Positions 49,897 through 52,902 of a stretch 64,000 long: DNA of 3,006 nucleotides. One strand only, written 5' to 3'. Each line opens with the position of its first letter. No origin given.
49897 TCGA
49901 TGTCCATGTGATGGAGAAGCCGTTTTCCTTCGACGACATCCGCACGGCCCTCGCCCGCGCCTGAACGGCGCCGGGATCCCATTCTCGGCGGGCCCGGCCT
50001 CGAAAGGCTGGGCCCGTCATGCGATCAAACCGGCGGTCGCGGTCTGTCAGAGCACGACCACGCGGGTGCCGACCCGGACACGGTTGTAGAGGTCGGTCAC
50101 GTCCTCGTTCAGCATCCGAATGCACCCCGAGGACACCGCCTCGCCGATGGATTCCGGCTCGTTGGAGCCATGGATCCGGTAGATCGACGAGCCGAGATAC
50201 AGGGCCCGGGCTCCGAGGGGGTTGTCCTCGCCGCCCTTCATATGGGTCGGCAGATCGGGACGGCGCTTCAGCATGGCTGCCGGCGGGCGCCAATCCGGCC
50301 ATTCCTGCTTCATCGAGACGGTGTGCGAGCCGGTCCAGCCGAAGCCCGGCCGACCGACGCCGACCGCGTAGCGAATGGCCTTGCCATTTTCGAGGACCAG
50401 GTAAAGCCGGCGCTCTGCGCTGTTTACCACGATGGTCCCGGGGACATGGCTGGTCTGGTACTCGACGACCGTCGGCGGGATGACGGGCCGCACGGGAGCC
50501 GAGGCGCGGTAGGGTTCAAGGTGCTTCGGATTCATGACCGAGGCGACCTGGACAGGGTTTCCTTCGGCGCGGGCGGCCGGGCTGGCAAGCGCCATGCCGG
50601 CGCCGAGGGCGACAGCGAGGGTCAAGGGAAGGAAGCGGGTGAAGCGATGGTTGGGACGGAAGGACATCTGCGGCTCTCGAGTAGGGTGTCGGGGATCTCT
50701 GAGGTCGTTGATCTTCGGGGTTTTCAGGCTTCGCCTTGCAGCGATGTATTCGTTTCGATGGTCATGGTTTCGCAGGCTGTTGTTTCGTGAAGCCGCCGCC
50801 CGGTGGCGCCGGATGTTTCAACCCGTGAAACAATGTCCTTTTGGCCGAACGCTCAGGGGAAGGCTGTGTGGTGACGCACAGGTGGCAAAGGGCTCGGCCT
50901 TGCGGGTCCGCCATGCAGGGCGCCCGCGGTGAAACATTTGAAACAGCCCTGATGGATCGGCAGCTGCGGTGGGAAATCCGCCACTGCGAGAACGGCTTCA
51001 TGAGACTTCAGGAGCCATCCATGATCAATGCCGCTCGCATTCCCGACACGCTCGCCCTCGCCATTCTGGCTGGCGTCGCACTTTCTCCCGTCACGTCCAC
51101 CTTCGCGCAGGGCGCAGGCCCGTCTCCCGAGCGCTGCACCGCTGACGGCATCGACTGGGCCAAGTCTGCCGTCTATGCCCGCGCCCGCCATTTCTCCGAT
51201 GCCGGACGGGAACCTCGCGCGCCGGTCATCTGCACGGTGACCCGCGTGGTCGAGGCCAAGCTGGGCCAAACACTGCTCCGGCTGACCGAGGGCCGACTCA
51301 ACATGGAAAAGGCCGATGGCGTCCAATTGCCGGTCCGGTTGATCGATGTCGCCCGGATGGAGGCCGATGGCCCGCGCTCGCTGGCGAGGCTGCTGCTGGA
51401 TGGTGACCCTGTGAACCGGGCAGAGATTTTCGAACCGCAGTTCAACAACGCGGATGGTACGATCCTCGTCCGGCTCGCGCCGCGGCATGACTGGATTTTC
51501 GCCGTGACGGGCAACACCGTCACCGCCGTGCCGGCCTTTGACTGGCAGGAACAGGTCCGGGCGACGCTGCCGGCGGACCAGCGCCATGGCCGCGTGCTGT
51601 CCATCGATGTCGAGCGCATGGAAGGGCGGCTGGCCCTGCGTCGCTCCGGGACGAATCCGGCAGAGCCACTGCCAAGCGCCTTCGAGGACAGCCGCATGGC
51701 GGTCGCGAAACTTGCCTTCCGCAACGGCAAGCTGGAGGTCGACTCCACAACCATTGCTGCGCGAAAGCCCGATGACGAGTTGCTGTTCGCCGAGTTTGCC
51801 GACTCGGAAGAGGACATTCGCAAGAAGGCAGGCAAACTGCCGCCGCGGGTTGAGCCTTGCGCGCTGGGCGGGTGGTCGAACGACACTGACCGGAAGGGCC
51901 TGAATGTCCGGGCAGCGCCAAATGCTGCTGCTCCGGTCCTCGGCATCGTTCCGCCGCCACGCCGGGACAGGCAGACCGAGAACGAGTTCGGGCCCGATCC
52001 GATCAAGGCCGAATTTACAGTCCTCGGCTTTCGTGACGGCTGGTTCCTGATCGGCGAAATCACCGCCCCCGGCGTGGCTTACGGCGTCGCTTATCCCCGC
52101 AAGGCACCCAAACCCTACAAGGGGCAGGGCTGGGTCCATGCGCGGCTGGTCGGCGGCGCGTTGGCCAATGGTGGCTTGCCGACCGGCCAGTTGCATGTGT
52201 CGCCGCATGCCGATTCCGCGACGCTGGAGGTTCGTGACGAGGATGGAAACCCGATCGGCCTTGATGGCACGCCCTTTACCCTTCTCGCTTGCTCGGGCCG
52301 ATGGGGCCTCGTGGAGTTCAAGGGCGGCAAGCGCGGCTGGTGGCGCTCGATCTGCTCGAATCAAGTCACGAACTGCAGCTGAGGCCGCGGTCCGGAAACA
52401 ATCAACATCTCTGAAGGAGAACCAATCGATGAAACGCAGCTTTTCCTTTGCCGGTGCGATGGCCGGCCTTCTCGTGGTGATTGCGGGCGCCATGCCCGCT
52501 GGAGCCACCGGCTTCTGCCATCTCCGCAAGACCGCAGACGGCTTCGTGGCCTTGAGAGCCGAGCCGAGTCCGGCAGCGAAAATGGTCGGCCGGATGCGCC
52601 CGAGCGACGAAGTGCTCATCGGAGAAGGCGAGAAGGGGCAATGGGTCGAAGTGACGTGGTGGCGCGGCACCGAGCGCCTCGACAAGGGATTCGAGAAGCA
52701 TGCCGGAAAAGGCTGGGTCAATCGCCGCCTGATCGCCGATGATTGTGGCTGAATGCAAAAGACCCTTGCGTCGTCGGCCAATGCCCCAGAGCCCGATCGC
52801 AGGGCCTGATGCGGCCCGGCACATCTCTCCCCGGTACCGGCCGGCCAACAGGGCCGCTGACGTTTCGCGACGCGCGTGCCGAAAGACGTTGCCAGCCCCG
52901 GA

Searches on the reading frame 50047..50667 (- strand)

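Call 9: search_protein_families(library=pfam, proteins=[window:50047-50667:-], max_evalue=0.01)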
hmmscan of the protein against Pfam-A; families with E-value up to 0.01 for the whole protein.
window:50047-50667:- (206 aa): 1 family
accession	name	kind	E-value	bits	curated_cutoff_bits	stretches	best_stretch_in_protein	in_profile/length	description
PF03734.19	YkuD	-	6.7e-24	85.6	23.4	1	78-205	3-146/146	L,D-transpeptidase catalytic domain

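Call 89: search_protein_families(library=ncbifam, proteins=[window:50047-50667:-], max_evalue=0.00001)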
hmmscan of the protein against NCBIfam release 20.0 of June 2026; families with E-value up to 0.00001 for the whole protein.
window:50047-50667:- (206 aa): 4 families
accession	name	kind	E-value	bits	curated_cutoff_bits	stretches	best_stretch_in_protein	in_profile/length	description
NF007563.0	PRK10190.1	equivalog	1.3e-22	80.4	517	1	62-205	83-230/310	L,D-transpeptidase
NF047955.1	TransPepLdtE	equivalog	4.1e-22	78.8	480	1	78-205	97-232/322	L,D-transpeptidase LdtE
NF007612.0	PRK10260.1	equivalog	2.7e-20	72.6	583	1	64-204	88-232/306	L,D-transpeptidase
NF040925.1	LD_carbox_ElsL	exception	2.5e-06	27.4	270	1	163-201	117-154/164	cell wall-recycling L,D-carboxypeptidase ElsL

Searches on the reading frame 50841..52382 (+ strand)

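Call 9: search_protein_families(library=pfam, proteins=[window:50841-52382:+], max_evalue=0.01)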
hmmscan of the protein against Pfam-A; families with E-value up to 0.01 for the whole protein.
window:50841-52382:+ (513 aa): 1 family
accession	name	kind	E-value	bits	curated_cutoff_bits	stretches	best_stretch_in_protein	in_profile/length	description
PF08239.17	SH3_3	-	1.2e-07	32.2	27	0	353-371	2-20/54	Bacterial SH3 domain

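Call 80: search_protein_families(library=pfam, proteins=[window:50841-52382:+], max_evalue=1)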
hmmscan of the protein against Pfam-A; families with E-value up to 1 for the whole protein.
window:50841-52382:+ (513 aa): 3 families
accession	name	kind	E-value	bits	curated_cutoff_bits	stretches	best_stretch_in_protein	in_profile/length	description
PF08239.17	SH3_3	-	1.2e-07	32.2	27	2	353-371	2-20/54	Bacterial SH3 domain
PF08300.18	HCV_NS5a_1a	-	0.12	12.9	25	1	425-456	13-45/62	Hepatitis C virus non-structural 5a zinc finger domain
PF06347.19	SH3_4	-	0.16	12.2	24.1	0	475-500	23-48/56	Bacterial SH3 domain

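Call 89: search_protein_families(library=ncbifam, proteins=[window:50841-52382:+], max_evalue=0.00001)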
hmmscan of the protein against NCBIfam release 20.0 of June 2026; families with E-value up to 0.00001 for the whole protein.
window:50841-52382:+ (513 aa): 0 families

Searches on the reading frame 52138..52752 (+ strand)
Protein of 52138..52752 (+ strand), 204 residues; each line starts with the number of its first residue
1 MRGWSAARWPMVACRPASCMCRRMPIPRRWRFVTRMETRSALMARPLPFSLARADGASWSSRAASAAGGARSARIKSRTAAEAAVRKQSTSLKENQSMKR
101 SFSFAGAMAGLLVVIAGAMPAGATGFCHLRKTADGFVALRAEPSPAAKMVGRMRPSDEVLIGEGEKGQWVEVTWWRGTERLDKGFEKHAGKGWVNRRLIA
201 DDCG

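Call 80: search_protein_families(library=pfam, proteins=[window:52138-52752:+], max_evalue=1)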
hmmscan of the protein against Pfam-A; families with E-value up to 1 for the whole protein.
window:52138-52752:+ (204 aa): 1 family
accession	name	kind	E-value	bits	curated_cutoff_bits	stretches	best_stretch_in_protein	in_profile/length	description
PF08239.17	SH3_3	-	0.00011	22.7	27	1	137-199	3-53/54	Bacterial SH3 domain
